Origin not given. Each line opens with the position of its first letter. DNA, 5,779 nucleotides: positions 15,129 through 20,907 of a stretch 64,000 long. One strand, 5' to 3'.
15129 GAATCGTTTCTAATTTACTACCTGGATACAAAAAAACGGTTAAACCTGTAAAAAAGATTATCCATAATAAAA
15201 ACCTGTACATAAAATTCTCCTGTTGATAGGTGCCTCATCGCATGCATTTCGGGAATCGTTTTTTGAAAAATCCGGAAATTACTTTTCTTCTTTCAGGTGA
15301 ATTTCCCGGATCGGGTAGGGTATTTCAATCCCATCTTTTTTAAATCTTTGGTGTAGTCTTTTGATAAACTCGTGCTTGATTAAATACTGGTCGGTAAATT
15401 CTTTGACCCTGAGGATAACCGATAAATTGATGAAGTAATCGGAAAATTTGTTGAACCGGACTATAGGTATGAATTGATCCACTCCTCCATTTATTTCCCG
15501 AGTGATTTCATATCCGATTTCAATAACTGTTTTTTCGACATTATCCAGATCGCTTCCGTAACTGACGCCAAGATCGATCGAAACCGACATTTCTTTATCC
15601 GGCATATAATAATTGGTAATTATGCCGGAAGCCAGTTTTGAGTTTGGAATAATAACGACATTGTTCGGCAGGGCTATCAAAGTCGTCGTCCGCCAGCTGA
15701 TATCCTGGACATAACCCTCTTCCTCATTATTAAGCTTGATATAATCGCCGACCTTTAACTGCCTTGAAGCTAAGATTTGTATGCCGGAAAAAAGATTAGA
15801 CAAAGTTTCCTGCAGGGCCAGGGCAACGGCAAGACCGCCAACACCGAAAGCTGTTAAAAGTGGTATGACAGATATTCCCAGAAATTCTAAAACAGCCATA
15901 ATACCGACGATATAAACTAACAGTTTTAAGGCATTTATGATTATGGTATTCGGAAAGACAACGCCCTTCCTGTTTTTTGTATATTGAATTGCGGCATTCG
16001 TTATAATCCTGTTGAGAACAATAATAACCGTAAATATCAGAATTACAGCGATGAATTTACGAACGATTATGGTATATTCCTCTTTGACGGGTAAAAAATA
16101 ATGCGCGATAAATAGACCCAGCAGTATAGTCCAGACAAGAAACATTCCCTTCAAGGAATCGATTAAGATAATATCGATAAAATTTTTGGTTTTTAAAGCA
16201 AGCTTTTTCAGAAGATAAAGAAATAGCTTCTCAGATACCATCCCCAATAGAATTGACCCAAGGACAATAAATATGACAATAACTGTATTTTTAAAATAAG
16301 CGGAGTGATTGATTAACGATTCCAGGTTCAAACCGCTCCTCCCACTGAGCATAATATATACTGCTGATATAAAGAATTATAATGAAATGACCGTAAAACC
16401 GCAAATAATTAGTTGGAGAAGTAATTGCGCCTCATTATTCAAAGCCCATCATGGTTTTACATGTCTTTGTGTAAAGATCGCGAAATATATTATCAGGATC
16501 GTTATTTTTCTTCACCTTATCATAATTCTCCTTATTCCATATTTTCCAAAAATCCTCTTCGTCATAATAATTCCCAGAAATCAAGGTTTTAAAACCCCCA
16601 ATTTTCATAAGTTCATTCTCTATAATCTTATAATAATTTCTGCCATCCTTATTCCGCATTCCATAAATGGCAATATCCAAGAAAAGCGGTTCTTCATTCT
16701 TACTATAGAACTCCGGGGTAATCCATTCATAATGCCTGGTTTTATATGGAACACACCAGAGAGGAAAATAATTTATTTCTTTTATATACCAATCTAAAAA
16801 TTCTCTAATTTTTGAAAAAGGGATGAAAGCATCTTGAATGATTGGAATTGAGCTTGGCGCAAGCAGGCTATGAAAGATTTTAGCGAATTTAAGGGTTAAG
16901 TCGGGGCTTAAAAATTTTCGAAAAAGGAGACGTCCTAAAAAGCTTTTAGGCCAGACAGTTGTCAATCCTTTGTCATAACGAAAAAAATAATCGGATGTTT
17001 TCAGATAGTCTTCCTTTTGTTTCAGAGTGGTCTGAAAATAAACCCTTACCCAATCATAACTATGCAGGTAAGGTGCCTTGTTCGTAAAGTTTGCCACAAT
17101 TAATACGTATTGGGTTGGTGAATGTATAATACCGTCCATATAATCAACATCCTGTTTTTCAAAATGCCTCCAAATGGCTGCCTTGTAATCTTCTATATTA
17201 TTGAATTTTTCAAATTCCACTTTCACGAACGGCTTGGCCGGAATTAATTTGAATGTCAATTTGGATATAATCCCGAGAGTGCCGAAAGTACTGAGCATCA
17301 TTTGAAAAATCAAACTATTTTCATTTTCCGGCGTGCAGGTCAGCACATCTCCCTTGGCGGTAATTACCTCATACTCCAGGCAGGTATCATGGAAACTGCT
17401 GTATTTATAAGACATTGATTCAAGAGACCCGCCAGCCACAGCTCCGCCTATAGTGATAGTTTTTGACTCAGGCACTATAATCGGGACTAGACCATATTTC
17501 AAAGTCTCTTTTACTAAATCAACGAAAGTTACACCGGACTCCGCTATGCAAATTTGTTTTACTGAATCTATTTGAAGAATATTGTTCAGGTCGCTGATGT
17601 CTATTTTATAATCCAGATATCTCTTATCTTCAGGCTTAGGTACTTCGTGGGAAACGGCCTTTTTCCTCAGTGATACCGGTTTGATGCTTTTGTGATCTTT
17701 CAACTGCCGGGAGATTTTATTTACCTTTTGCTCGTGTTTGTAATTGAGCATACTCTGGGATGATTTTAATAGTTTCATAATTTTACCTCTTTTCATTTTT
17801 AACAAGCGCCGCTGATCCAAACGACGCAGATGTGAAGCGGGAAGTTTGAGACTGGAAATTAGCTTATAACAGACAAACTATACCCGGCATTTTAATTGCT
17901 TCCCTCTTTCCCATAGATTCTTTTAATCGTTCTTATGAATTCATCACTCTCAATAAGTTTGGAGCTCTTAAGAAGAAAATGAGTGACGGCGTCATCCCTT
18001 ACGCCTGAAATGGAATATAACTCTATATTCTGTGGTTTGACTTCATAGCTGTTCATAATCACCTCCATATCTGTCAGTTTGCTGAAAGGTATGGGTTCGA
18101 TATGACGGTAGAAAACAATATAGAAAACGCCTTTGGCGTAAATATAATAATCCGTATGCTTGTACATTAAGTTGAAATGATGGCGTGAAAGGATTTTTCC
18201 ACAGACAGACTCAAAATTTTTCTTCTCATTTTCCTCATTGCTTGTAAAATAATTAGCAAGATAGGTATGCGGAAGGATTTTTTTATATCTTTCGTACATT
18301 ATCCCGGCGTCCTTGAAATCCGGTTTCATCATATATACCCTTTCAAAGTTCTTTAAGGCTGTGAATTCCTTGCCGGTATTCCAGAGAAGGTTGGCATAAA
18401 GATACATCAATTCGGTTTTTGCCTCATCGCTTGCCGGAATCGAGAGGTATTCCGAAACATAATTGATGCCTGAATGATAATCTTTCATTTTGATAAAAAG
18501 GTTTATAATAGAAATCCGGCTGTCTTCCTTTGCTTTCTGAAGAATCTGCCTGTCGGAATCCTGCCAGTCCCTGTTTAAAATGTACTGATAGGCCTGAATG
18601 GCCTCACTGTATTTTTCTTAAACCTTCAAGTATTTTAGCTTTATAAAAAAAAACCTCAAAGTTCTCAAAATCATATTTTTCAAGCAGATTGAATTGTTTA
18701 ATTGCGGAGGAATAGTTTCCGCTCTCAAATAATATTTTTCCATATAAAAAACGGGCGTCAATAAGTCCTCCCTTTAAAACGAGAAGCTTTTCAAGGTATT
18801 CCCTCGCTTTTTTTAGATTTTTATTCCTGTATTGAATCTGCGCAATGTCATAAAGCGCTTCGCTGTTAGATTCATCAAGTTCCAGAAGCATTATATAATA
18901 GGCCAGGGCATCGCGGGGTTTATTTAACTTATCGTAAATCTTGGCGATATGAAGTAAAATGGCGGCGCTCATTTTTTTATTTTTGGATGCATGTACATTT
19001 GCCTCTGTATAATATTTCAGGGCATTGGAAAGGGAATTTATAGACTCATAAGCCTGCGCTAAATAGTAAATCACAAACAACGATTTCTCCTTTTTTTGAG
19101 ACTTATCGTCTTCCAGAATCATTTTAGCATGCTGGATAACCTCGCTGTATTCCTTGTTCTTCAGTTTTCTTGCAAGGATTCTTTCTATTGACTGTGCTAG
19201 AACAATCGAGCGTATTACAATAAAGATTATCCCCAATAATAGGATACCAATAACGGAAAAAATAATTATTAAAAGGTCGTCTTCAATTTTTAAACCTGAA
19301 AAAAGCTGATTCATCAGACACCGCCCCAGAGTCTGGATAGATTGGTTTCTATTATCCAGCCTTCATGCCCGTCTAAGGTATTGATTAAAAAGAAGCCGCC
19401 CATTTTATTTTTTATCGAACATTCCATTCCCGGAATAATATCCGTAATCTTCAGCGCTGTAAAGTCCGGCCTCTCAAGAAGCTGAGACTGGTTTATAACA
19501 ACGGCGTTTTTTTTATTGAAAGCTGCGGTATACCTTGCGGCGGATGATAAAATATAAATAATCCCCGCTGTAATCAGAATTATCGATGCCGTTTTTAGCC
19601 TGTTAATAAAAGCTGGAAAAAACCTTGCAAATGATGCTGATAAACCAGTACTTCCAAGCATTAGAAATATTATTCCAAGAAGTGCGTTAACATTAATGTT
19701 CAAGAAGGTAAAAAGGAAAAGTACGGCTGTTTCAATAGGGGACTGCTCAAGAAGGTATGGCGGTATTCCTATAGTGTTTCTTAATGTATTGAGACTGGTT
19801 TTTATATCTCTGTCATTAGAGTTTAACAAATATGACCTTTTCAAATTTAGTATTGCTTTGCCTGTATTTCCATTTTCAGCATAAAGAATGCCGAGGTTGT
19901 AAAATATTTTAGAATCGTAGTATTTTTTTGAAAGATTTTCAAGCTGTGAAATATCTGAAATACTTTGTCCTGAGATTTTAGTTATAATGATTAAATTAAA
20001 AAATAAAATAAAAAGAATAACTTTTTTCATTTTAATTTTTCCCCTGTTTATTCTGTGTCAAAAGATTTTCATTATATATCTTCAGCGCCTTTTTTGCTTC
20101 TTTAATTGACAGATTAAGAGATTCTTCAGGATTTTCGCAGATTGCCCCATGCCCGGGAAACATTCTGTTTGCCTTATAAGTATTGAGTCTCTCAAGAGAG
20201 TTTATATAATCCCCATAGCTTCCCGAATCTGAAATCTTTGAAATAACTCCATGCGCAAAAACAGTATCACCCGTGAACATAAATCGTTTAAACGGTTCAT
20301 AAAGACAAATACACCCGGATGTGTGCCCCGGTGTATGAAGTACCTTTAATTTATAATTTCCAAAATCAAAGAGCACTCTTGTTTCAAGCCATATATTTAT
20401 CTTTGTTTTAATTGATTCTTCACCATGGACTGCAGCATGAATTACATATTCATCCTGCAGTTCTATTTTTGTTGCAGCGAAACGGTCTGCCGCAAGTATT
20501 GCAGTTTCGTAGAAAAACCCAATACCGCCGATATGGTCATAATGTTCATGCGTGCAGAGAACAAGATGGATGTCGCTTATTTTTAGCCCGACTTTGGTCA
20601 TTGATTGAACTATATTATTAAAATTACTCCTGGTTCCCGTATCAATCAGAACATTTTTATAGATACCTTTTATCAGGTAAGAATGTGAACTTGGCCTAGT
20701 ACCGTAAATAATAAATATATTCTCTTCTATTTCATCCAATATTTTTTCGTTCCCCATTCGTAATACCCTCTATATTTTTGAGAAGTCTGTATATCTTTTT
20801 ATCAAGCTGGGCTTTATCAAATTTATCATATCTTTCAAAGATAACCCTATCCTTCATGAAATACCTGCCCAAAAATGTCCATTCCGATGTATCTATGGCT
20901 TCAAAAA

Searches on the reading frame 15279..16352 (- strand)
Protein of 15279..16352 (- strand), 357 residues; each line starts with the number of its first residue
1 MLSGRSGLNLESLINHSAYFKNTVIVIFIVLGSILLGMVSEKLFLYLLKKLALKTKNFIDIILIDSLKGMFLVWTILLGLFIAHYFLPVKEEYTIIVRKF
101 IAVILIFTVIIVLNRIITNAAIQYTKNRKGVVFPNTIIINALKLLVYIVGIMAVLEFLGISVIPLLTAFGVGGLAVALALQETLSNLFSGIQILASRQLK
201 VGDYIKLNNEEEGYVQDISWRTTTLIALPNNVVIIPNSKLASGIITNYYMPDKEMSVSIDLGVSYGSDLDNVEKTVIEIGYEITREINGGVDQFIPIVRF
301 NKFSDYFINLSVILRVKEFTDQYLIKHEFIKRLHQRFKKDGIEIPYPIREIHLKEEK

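Call 32: search_protein_families(library=pfam, proteins=[window:15279-16352:-], max_evalue=0.001)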
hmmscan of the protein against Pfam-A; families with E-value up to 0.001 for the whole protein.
window:15279-16352:- (357 aa): 3 families
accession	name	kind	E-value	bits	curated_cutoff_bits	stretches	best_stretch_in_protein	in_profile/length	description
PF00924.24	MS_channel_2nd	-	4.2e-18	65.7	20.2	1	183-248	2-66/68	Mechanosensitive ion channel, beta-domain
PF21088.3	MS_channel_1st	-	9.9e-08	32.3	23.1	1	140-181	1-42/42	Mechanosensitive ion channel, transmembrane helices 2/3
PF21082.3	MS_channel_3rd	-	9.2e-07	29.6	21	1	257-344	1-88/88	Mechanosensitive ion channel MscS, C-terminal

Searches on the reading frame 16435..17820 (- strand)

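Call 32: search_protein_families(library=pfam, proteins=[window:16435-17820:-], max_evalue=0.001)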
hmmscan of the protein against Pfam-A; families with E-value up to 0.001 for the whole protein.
window:16435-17820:- (461 aa): 1 family
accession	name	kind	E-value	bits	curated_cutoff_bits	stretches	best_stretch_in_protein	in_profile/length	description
PF01565.28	FAD_binding_4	-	2.4e-17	63.3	26.4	1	70-162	45-138/139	FAD binding domain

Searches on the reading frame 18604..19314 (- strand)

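Call 32: search_protein_families(library=pfam, proteins=[window:18604-19314:-], max_evalue=0.001)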
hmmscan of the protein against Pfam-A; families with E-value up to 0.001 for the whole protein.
window:18604-19314:- (236 aa): 14 families
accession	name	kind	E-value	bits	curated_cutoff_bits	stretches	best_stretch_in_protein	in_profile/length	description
PF07719.23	TPR_2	-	4.8e-13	48.6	27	1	152-180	2-30/34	Tetratricopeptide repeat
PF13432.12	TPR_16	-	6.3e-13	49.4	32.7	1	124-179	4-59/65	Tetratricopeptide repeat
PF13428.12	TPR_14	-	3.8e-10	39.8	23.5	0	152-193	2-43/44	Tetratricopeptide repeat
PF14559.12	TPR_19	-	7.5e-10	39.4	25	1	132-178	6-52/68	Tetratricopeptide repeat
PF00515.34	TPR_1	-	1.9e-09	37.4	27.8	0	117-150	1-34/34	Tetratricopeptide repeat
PF12895.13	ANAPC3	-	5.1e-09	36.7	27.2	1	135-206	7-77/82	Anaphase-promoting complex, cyclosome, subunit 3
PF13181.12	TPR_8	-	7.4e-09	35.5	25.7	0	152-178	2-28/34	Tetratricopeptide repeat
PF13174.12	TPR_6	-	8.1e-09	36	26.3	0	152-178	1-27/33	Tetratricopeptide repeat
PF13424.12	TPR_12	-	4.8e-08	33.5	30.1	0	152-209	4-69/77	Tetratricopeptide repeat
PF13176.12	TPR_7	-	1.8e-05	24.9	27.9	0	120-151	2-33/36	Tetratricopeptide repeat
PF13431.12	TPR_17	-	3.2e-05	24.3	24.4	0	140-172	2-34/34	Tetratricopeptide repeat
PF13371.12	TPR_9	-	6.4e-05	23.3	35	0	160-208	4-52/73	Tetratricopeptide repeat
PF12569.14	NatA_aux_su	-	0.00089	18.8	33.3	0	53-110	168-223/515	N-terminal acetyltransferase A, auxiliary subunit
PF13414.12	TPR_11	-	0.0009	19.3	26.8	0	192-229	1-38/42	TPR repeat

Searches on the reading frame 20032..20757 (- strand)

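Call 32: search_protein_families(library=pfam, proteins=[window:20032-20757:-], max_evalue=0.001)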
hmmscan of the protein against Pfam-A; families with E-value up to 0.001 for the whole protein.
window:20032-20757:- (241 aa): 3 families
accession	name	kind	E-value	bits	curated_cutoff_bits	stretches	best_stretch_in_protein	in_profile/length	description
PF00753.33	Lactamase_B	-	3.3e-34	119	22.7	1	22-203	4-196/196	Metallo-beta-lactamase superfamily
PF19583.5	ODP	-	3.2e-12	47.1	27.2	1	24-168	3-139/194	ODP family beta lactamase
PF12706.13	Lactamase_B_2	-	8.4e-08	32.5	27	1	35-167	2-145/200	Beta-lactamase superfamily domain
